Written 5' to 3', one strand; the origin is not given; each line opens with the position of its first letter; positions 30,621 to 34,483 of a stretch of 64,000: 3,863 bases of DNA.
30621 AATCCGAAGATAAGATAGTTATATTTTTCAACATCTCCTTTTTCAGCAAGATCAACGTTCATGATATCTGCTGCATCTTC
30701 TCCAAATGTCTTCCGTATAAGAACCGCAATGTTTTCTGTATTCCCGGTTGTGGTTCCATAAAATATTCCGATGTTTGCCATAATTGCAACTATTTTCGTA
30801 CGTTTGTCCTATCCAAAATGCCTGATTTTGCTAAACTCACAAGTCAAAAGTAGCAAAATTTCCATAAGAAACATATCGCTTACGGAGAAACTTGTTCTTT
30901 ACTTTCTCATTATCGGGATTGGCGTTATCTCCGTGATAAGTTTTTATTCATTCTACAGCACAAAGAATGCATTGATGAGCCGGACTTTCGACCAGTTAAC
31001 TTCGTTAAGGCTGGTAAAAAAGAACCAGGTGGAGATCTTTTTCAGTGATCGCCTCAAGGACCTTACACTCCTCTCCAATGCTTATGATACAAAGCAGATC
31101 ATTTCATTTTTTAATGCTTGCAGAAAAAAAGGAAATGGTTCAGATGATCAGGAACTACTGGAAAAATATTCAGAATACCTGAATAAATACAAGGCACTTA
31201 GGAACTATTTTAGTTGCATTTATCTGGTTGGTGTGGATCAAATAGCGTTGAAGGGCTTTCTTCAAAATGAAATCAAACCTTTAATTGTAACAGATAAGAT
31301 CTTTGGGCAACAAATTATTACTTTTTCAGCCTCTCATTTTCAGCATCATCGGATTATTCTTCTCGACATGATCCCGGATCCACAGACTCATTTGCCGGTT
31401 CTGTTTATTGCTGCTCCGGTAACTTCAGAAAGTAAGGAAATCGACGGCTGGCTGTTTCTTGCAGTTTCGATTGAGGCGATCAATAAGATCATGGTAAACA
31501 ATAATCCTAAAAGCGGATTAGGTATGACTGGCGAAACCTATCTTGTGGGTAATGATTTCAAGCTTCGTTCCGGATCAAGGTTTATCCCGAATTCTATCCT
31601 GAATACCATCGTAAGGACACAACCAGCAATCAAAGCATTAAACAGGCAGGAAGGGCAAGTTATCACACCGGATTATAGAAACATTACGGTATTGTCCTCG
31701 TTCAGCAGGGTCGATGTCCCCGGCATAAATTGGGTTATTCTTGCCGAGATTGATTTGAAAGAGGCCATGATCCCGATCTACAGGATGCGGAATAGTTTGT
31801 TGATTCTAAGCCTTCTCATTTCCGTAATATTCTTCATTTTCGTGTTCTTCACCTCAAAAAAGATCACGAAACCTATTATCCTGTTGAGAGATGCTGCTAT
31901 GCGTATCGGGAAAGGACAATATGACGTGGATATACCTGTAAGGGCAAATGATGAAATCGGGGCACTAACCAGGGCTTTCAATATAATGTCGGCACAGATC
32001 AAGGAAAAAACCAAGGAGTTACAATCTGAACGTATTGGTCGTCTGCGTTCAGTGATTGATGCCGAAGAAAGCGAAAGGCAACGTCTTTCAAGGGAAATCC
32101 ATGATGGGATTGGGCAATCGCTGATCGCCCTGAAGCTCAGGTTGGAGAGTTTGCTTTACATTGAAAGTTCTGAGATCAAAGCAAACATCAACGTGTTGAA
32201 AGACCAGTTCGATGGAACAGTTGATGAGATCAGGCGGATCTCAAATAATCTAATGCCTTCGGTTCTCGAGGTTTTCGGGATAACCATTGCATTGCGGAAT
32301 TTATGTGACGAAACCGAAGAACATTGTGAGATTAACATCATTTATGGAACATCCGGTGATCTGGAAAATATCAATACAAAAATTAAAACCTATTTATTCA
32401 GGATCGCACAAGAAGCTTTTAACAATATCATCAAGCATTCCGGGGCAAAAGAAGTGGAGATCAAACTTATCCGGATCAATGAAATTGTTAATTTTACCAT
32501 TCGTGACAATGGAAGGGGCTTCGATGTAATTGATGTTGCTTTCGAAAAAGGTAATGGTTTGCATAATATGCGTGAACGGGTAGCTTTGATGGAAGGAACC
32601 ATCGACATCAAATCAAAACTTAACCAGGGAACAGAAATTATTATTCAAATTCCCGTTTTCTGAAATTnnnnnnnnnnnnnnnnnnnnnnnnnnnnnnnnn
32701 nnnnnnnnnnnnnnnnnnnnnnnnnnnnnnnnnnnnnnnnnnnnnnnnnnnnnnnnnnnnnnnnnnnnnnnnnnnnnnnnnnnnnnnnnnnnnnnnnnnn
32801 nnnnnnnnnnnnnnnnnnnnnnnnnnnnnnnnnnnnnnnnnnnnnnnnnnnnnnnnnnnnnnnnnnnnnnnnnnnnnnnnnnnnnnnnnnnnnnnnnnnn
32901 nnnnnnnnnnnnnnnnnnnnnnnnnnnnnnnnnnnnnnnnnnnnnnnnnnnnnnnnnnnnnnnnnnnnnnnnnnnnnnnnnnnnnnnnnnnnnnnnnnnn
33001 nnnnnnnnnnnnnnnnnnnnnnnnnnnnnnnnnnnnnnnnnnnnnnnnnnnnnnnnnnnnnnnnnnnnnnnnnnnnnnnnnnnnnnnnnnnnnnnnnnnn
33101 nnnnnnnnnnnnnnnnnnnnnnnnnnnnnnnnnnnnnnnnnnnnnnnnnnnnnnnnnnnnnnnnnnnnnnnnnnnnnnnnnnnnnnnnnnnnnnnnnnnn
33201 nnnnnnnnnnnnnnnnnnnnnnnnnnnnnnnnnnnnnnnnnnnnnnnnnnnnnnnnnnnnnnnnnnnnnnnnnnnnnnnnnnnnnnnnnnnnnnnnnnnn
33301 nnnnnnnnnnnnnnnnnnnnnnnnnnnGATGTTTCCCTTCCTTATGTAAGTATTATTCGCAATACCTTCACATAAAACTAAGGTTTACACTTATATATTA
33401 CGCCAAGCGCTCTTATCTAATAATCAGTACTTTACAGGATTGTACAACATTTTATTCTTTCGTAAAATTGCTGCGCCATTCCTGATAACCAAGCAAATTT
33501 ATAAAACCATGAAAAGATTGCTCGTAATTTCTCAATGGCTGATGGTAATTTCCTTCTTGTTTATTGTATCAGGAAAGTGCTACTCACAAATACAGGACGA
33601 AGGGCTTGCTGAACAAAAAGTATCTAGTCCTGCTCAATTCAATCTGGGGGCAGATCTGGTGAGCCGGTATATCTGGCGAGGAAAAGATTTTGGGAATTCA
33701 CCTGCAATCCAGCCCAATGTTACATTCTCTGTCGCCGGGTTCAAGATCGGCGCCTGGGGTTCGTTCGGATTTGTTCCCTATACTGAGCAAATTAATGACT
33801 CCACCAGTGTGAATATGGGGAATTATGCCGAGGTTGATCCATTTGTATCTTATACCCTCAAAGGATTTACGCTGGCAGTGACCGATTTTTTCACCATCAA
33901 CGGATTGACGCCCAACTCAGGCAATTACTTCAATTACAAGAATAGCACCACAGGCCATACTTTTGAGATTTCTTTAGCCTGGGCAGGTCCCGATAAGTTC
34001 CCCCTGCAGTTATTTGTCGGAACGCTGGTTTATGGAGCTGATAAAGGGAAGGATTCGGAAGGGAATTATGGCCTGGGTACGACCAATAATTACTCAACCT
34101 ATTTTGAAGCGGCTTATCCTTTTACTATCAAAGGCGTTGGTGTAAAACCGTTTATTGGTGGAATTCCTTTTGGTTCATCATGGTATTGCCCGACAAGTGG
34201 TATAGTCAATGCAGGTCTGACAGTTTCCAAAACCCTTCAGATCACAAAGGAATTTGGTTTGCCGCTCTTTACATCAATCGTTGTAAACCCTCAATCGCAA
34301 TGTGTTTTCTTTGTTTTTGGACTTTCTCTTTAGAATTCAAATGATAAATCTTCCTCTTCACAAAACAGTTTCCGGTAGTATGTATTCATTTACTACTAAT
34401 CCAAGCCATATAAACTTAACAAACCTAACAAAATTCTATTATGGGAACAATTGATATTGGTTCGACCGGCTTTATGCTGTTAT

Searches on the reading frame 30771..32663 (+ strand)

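Call 3: search_protein_families(library=pfam, proteins=[window:30771-32663:+], max_evalue=0.01)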
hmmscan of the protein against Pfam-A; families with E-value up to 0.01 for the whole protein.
window:30771-32663:+ (630 aa): 5 families
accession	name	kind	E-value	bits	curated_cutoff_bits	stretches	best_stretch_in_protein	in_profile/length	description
PF00672.30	HAMP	-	5.4e-14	52.7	25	1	361-411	2-52/53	HAMP domain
PF02518.31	HATPase_c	-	4.3e-13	50.1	26.4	1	541-629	5-109/111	Histidine kinase-, DNA gyrase B-, and HSP90-like ATPase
PF07730.19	HisKA_3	-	6.7e-12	46.2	24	1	435-498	1-67/68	Histidine kinase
PF02743.24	dCache_1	-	5.4e-05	23.3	45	1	199-324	117-238/240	Cache domain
PF13581.12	HATPase_c_2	-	0.0041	17.6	27.4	1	546-589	36-84/127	Histidine kinase-like ATPase domain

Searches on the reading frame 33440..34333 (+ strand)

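Call 17: search_protein_families(library=pfam, proteins=[window:33440-34333:+], max_evalue=0.0001)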
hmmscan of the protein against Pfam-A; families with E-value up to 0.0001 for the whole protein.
window:33440-34333:+ (297 aa): 1 family
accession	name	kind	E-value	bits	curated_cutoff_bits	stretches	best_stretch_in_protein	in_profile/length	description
PF09694.16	Gcw_chp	-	1e-05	26.1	24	1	59-116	2-57/230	Bacterial protein of unknown function (Gcw_chp)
